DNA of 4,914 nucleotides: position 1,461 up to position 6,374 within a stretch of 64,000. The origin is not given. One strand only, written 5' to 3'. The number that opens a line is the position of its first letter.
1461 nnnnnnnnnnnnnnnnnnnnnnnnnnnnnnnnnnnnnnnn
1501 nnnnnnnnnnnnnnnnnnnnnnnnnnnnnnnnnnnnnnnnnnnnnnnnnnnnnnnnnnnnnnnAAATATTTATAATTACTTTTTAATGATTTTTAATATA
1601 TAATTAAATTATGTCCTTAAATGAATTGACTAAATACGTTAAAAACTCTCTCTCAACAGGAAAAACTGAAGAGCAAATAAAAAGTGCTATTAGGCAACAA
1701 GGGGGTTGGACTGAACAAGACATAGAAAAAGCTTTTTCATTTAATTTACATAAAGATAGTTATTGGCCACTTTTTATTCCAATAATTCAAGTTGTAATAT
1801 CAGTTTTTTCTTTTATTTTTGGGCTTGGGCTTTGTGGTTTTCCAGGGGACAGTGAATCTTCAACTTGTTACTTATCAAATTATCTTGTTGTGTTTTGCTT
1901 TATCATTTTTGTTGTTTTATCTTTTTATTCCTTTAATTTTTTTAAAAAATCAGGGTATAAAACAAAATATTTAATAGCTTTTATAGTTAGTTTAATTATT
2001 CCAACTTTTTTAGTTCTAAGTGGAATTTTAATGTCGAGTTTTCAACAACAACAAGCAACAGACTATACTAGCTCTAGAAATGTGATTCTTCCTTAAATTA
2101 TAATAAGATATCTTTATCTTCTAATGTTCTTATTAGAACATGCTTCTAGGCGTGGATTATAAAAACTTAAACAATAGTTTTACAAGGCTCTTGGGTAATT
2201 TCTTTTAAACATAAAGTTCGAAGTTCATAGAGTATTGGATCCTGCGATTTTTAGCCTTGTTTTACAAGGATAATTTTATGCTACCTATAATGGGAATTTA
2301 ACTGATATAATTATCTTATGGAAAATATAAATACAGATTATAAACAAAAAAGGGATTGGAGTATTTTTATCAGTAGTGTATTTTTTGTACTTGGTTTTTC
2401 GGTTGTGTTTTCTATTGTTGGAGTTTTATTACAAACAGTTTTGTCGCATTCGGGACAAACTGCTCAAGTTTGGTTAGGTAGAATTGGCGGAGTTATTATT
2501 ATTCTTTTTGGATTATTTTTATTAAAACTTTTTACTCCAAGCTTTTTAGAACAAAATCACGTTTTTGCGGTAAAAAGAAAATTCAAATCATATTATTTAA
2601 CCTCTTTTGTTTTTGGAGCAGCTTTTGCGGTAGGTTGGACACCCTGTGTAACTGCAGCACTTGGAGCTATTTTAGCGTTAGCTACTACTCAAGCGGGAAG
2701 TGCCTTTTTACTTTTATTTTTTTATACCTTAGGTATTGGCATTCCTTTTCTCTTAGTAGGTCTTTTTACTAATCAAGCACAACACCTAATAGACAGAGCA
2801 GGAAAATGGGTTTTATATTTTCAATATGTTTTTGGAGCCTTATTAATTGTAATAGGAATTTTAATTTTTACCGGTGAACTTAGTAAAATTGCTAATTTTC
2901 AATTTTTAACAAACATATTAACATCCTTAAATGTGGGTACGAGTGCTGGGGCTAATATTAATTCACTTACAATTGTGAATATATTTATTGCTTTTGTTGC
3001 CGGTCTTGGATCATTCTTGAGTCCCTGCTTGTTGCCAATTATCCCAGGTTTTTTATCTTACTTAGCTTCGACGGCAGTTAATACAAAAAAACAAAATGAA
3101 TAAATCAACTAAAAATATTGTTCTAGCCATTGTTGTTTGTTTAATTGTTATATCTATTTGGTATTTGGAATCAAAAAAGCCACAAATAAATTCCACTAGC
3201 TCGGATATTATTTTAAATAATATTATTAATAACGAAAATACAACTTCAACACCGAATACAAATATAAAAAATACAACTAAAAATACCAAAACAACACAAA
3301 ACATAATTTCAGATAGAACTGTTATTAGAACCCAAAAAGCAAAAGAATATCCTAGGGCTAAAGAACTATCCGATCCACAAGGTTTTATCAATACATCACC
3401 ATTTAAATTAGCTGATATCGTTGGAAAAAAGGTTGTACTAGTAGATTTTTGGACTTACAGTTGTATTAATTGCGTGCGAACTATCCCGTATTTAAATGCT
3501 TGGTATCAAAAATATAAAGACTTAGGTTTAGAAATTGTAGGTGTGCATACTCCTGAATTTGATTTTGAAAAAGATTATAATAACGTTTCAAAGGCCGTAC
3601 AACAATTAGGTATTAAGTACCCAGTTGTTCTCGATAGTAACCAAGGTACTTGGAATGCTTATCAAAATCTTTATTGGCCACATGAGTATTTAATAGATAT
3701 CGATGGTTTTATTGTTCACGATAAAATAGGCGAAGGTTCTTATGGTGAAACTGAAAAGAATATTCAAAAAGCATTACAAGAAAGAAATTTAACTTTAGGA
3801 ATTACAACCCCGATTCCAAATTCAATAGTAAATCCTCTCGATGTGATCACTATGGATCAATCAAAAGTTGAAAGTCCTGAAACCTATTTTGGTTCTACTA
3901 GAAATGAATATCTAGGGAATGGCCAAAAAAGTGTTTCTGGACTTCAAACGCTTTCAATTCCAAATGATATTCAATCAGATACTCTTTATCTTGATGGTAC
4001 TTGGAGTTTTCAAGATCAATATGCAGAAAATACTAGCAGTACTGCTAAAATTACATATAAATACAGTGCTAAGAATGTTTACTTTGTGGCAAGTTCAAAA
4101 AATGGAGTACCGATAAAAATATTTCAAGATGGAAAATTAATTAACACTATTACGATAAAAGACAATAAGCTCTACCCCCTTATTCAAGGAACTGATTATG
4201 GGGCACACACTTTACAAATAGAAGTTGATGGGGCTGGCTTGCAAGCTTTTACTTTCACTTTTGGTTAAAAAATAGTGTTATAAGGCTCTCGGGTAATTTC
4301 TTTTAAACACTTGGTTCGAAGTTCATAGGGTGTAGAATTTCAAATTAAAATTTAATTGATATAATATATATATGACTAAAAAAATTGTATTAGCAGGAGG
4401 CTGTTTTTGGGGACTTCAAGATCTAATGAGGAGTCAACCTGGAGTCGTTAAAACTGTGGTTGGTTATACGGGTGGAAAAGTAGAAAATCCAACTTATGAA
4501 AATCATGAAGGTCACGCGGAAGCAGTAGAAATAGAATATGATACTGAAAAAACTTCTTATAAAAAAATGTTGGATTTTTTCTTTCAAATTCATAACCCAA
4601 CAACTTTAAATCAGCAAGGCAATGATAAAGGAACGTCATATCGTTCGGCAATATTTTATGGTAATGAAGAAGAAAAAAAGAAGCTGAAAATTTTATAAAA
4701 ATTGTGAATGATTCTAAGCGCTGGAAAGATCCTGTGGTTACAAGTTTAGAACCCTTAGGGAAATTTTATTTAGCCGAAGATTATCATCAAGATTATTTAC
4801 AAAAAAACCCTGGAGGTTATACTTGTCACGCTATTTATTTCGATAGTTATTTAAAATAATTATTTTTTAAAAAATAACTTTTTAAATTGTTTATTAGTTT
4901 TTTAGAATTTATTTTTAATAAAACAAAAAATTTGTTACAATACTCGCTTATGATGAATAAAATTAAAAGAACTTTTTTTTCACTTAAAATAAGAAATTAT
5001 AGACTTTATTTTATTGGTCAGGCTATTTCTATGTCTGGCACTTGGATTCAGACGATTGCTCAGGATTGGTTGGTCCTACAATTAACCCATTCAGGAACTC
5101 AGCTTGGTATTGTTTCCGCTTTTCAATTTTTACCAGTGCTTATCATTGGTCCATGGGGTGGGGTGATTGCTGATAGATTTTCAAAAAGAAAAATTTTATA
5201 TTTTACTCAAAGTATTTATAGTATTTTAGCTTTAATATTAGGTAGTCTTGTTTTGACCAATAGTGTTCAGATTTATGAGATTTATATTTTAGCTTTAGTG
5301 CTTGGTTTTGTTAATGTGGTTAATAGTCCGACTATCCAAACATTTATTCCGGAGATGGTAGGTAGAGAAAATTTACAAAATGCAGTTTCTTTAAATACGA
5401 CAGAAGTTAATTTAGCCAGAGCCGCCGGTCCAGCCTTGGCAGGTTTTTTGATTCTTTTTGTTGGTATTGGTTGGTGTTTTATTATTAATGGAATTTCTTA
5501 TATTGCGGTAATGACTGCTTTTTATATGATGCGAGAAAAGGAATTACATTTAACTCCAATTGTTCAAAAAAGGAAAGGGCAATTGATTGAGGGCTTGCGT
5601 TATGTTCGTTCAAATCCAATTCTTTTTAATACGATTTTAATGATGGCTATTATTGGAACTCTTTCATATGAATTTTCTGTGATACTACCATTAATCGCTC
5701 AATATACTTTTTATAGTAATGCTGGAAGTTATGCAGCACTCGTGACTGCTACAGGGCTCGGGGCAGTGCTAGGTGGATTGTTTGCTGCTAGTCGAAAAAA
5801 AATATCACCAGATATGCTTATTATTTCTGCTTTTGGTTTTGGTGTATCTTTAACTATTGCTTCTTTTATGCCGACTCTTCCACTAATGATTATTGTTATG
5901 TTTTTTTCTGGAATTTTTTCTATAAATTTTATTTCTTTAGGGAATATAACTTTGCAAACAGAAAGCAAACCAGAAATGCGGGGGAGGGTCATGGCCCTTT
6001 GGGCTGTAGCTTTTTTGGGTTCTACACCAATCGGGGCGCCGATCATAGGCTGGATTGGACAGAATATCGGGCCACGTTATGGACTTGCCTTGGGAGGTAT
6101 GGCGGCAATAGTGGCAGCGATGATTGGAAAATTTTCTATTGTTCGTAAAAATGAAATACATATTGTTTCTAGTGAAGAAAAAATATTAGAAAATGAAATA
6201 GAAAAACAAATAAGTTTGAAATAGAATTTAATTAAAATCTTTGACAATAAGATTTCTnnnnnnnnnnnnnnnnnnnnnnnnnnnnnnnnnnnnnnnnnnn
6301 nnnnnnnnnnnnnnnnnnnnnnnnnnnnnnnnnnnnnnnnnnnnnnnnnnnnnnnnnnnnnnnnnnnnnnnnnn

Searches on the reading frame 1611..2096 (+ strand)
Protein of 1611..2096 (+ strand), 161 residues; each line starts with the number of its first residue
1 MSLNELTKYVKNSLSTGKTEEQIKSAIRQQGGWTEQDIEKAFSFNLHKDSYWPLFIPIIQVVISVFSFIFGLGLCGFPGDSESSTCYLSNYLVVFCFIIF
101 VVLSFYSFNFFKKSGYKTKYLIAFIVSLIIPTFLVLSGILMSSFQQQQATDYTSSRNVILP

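Call 81: search_protein_families(library=pfam, proteins=[window:1611-2096:+], max_evalue=0.0001)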
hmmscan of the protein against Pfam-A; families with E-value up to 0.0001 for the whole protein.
window:1611-2096:+ (161 aa): 1 family
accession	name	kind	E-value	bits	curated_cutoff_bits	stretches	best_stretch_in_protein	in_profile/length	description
PF05216.18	UNC-50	-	8.4e-05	22.6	22.1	0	26-142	113-213/221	UNC-50 family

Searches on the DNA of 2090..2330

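Call 77: search_rna_families(source=window, start=2090, end=2330, threshold=evalue, max_evalue=1)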
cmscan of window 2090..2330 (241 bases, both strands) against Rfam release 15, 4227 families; matches with E-value up to 1: 2.
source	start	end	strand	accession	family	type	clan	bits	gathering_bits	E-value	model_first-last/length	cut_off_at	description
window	2090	2125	+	RF02350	psRNA6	Gene; sRNA;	-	14.1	60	0.05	297-333/333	5'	Nitrosomonas sRNA psRNA6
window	2113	2173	+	RF02288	TtnuCD11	Gene; snRNA; snoRNA; CD-box;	-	13.5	70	0.81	1-74/74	no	Tetrahymena snoRNA TtnuCD11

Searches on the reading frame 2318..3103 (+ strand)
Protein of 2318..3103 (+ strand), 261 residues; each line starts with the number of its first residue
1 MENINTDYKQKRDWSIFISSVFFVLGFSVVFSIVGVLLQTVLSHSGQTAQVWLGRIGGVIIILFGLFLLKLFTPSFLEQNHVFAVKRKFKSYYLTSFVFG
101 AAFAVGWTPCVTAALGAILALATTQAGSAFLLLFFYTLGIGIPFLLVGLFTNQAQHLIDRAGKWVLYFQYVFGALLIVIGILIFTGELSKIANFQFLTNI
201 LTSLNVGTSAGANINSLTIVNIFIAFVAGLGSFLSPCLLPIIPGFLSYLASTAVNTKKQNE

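Call 81: search_protein_families(library=pfam, proteins=[window:2318-3103:+], max_evalue=0.0001)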
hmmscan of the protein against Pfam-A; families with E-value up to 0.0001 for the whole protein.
window:2318-3103:+ (261 aa): 2 families
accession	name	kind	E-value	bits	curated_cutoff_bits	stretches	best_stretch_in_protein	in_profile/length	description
PF02683.22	DsbD_TM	-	4.5e-20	72.3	27.1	1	16-183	44-214/219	Cytochrome C biogenesis protein transmembrane domain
PF13386.12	DsbD_2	-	5.6e-07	30.1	24.9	1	11-181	30-198/199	Cytochrome C biogenesis protein transmembrane region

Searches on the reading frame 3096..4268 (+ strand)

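Call 81: search_protein_families(library=pfam, proteins=[window:3096-4268:+], max_evalue=0.0001)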
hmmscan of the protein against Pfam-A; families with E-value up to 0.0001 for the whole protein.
window:3096-4268:+ (390 aa): 4 families
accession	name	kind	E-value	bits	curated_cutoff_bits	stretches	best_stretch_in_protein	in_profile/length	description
PF17991.7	Thioredoxin_10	-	9.5e-29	101.2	27.1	1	260-390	1-142/142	Thioredoxin like C-terminal domain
PF00578.27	AhpC-TSA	-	2.1e-13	50.8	26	1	101-208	16-123/124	AhpC/TSA family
PF08534.16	Redoxin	-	1.5e-12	48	26.6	1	100-227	18-148/148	Redoxin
PF13905.12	Thioredoxin_8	-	1.7e-09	38.4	27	1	112-205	2-93/94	Thioredoxin-like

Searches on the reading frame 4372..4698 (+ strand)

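Call 81: search_protein_families(library=pfam, proteins=[window:4372-4698:+], max_evalue=0.0001)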
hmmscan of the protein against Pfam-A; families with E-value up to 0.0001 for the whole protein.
window:4372-4698:+ (108 aa): 1 family
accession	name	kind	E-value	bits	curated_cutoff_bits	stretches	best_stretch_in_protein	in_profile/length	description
PF01625.27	PMSR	-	1.1e-42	146.3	23.7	1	4-105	1-106/153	Peptide methionine sulfoxide reductase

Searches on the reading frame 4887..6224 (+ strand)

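Call 81: search_protein_families(library=pfam, proteins=[window:4887-6224:+], max_evalue=0.0001)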
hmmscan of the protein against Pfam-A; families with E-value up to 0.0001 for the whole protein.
window:4887-6224:+ (445 aa): 2 families
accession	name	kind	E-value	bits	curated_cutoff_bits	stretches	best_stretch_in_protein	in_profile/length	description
PF05977.19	MFS_3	-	1.2e-60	205.9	27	1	31-441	5-417/524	Transmembrane secretion effector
PF07690.21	MFS_1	-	8.4e-38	130.6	33.4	2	42-300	2-258/347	Major Facilitator Superfamily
